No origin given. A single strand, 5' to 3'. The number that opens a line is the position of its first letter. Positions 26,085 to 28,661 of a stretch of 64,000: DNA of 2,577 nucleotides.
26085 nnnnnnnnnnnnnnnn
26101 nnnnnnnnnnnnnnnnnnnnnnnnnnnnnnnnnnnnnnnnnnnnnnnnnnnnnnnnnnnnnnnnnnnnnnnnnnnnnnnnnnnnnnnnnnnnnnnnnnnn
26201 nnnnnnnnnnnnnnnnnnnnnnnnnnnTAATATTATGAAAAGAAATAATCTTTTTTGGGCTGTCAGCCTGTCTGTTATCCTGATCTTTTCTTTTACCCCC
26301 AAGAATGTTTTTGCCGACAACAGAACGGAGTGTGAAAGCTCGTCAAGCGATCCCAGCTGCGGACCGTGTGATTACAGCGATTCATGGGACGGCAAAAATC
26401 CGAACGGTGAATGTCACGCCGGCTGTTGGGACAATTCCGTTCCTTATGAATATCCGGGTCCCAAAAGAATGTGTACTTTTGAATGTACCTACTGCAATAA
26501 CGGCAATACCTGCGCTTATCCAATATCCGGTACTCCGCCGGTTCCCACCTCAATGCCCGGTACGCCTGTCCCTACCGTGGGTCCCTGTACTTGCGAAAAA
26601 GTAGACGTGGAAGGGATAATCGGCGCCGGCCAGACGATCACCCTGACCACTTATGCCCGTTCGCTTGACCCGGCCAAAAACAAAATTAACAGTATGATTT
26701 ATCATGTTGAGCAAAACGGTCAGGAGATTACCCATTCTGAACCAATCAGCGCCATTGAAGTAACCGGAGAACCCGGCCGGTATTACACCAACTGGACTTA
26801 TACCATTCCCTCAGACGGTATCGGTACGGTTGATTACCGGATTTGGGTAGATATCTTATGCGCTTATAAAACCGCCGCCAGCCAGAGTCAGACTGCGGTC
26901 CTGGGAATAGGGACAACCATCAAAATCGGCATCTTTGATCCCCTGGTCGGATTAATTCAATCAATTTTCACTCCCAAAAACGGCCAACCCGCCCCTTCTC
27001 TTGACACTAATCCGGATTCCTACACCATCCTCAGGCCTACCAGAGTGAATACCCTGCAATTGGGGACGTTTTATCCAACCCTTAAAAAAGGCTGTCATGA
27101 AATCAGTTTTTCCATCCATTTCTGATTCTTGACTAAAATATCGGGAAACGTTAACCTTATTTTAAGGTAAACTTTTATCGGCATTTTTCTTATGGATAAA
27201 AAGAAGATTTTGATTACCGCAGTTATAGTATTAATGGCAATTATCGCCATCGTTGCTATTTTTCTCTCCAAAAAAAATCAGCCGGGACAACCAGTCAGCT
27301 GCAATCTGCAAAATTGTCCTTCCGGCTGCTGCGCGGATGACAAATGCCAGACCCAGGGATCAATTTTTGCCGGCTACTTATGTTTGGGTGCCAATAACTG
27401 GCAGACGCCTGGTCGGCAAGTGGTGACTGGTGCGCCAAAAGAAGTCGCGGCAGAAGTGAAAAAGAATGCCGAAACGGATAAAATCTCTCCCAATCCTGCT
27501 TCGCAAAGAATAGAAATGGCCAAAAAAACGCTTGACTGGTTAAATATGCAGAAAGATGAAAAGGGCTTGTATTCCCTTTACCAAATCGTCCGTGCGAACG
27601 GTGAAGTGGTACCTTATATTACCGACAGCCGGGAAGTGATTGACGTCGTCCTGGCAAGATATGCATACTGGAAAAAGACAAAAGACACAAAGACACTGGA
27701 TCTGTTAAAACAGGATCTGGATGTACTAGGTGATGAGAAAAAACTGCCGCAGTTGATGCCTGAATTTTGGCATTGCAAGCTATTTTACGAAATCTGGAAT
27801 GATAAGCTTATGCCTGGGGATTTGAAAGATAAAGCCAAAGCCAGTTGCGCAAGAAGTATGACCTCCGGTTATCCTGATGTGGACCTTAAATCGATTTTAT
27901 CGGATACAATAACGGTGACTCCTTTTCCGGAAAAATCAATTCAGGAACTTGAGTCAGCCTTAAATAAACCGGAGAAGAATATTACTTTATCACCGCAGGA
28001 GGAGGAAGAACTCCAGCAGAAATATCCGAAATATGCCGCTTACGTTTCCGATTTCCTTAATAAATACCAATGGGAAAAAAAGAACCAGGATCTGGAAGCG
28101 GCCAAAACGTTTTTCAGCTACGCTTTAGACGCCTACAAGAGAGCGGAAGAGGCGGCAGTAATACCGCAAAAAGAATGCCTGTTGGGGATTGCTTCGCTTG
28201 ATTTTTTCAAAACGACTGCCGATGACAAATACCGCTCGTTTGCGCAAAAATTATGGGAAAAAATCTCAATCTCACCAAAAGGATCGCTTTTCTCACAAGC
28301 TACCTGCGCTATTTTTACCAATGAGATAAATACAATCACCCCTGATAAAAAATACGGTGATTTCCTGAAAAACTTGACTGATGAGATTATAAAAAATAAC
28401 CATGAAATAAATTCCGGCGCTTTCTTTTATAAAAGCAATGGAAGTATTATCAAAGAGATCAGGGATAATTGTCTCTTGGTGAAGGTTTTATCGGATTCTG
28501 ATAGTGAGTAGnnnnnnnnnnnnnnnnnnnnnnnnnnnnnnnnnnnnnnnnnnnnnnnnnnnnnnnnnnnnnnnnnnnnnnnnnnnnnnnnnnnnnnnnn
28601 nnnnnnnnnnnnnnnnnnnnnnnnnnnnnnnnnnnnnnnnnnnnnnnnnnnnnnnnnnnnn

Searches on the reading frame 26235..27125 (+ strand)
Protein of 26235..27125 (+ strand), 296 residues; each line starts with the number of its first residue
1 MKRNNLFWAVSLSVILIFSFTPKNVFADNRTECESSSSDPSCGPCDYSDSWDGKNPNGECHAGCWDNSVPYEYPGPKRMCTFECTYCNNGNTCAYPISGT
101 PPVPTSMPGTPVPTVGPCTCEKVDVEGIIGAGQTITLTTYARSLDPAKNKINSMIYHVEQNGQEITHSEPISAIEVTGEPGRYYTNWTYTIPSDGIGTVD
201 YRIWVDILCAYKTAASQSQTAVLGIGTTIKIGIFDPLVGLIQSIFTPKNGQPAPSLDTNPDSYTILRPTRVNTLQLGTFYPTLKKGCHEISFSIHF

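Call 9: search_protein_families(library=pfam, proteins=[window:26235-27125:+], max_evalue=0.1)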
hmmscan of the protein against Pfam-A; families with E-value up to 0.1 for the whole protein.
window:26235-27125:+ (296 aa): 1 family
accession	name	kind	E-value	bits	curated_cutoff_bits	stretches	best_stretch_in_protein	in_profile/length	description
PF06906.16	DUF1272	-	0.062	13.9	25.3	0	77-89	22-34/57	Protein of unknown function (DUF1272)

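Call 10: search_protein_families(library=ncbifam, proteins=[window:26235-27125:+], max_evalue=0.1)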
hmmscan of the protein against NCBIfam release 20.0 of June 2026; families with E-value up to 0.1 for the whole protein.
window:26235-27125:+ (296 aa): 0 families

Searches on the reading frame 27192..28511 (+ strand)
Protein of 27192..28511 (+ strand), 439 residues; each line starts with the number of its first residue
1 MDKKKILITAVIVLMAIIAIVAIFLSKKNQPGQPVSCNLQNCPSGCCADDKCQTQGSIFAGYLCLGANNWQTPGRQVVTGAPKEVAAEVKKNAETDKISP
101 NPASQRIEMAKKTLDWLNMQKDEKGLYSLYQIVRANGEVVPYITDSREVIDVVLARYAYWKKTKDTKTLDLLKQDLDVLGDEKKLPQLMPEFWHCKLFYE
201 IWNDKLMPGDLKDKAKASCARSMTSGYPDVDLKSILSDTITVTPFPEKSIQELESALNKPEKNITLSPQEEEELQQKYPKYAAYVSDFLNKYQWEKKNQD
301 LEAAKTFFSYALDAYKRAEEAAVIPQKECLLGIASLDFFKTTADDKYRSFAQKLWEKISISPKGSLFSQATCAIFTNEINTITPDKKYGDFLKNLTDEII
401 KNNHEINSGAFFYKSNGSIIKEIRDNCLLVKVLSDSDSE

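Call 9: search_protein_families(library=pfam, proteins=[window:27192-28511:+], max_evalue=0.1)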
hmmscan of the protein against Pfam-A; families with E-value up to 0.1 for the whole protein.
window:27192-28511:+ (439 aa): 1 family
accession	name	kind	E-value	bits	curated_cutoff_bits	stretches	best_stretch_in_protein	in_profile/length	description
PF12669.12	FeoB_associated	-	0.0044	17.7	27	1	5-47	2-43/44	FeoB-associated Cys-rich membrane protein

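Call 10: search_protein_families(library=ncbifam, proteins=[window:27192-28511:+], max_evalue=0.1)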
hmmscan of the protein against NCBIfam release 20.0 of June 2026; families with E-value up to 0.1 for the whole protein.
window:27192-28511:+ (439 aa): 0 families

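Call 83: search_protein_families(library=pfam, proteins=[window:27192-28511:+], max_evalue=10)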
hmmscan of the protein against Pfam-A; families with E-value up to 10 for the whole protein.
window:27192-28511:+ (439 aa): 3 families
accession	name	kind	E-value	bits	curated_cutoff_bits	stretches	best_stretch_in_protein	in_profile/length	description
PF12669.12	FeoB_associated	-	0.0044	17.7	27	1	5-47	2-43/44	FeoB-associated Cys-rich membrane protein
PF15637.11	Tox-HNH-HHH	-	0.13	13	26.1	1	251-296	38-83/103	HNH/Endo VII superfamily nuclease toxin with a HHH motif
PF07944.18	Beta-AFase-like_GH127_cat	-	0.14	11.6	24.9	1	288-367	134-212/376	Beta-L-arabinofuranosidase, GH127 catalytic domain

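Call 91: search_solved_structures(query=window:27192-28508:+, max_evalue=1)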
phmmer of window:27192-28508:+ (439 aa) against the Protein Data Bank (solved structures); distinct sequences matched with E-value up to 1: 1.
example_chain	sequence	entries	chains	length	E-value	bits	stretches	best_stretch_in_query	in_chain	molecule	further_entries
8a22_Yj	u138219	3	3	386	0.54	12.3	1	46-103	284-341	mS115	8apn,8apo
